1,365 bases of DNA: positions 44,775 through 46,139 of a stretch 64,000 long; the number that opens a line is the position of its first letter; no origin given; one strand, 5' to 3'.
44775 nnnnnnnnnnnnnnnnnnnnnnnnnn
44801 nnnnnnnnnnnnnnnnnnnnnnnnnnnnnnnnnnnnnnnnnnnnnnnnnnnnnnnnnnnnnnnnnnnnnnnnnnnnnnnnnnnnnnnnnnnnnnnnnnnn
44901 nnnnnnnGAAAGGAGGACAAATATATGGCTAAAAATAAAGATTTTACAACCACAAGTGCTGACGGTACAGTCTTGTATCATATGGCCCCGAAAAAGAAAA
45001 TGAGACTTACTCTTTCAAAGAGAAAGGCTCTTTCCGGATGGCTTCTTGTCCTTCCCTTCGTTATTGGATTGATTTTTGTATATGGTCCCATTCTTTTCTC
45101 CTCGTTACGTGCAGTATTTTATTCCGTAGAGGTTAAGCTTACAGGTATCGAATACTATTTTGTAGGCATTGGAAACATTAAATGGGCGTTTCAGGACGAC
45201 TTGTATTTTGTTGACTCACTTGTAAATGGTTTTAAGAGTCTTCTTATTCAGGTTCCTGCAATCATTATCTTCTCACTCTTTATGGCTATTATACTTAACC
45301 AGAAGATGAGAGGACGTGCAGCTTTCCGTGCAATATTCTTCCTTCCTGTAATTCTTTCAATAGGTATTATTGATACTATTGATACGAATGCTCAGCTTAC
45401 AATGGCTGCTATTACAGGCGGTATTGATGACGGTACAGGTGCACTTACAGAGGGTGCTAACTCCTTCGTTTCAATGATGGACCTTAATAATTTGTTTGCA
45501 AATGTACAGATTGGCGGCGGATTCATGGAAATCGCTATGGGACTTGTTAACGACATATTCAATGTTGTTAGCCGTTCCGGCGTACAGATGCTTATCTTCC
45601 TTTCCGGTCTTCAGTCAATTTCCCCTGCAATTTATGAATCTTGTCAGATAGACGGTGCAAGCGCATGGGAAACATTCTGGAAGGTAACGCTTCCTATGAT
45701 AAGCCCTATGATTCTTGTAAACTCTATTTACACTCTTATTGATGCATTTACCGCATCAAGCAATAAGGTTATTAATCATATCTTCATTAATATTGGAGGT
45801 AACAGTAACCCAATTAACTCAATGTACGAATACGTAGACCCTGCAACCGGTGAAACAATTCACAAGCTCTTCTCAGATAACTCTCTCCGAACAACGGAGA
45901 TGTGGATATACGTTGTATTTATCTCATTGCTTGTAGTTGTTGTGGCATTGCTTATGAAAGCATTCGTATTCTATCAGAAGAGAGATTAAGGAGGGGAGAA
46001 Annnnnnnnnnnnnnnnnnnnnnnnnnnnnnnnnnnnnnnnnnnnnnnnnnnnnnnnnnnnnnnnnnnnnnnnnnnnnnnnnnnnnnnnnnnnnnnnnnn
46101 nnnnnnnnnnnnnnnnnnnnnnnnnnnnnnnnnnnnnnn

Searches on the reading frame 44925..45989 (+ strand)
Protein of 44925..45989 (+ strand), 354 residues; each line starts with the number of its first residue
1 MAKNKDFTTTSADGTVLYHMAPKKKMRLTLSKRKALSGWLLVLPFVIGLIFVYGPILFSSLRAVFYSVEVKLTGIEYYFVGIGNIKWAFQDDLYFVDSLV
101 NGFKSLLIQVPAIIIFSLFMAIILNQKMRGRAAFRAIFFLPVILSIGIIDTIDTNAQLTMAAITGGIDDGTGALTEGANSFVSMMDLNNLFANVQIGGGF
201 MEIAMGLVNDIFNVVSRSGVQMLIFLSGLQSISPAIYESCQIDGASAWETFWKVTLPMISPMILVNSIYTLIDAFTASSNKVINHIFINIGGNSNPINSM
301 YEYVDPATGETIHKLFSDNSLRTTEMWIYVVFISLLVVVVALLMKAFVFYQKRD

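Call 5: search_protein_families(library=pfam, proteins=[window:44925-45989:+], max_evalue=0.1)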
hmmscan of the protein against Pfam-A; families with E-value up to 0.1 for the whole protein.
window:44925-45989:+ (354 aa): 1 family
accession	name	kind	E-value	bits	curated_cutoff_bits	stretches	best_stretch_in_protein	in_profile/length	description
PF00528.27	BPD_transp_1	-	6.6e-06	26.4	26.4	1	220-347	67-178/184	Binding-protein-dependent transport system inner membrane component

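Call 6: search_protein_families(library=ncbifam, proteins=[window:44925-45989:+], max_evalue=0.1)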
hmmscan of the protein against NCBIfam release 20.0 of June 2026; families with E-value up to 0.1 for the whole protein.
window:44925-45989:+ (354 aa): 12 families
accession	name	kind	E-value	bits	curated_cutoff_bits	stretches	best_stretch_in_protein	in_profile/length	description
NF007852.0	PRK10561.1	equivalog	2.6e-12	47.2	335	1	35-276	11-232/295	sn-glycerol-3-phosphate ABC transporter permease UgpA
NF040932.1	ABC_arch_GlcU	equivalog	1.6e-07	31.2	340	1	185-275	118-202/272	glucose ABC transporter permease GlcU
NF008232.0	PRK10999.1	equivalog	1.2e-05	24.3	392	1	222-263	390-433/520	maltose ABC transporter permease MalF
TIGR01581.1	Mo_ABC_porter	hypoth_equivalog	6.8e-05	22.4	210.3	1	225-273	122-170/225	ABC transporter permease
NF008231.0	PRK10998.1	equivalog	9.1e-05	22.2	261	1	227-276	179-228/296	maltose ABC transporter permease MalG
TIGR00969.1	3a0106s02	subfamily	0.0001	21.9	240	1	229-267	166-204/272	sulfate ABC transporter permease subunit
TIGR03262.1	PhnU2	equivalog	0.0008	18.2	593.25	1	221-272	148-475/546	putative 2-aminoethylphosphonate ABC transporter permease subunit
NF040931.1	ABC_arch_GlcT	equivalog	0.0029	17.3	360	1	212-319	149-249/278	glucose ABC transporter permease GlcT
TIGR02141.1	modB_ABC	equivalog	0.0029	17.3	182.6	1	229-268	103-142/208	molybdate ABC transporter permease subunit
NF006939.0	PRK09421.1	equivalog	0.0058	16.1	262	1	229-311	116-197/230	molybdate ABC transporter permease subunit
NF008208.0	PRK10971.1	equivalog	0.006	16.1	415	1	74-288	31-218/277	sulfate/thiosulfate ABC transporter permease CysT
TIGR02140.1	permease_CysW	equivalog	0.065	12.7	329.1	1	239-266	162-189/261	sulfate ABC transporter permease subunit CysW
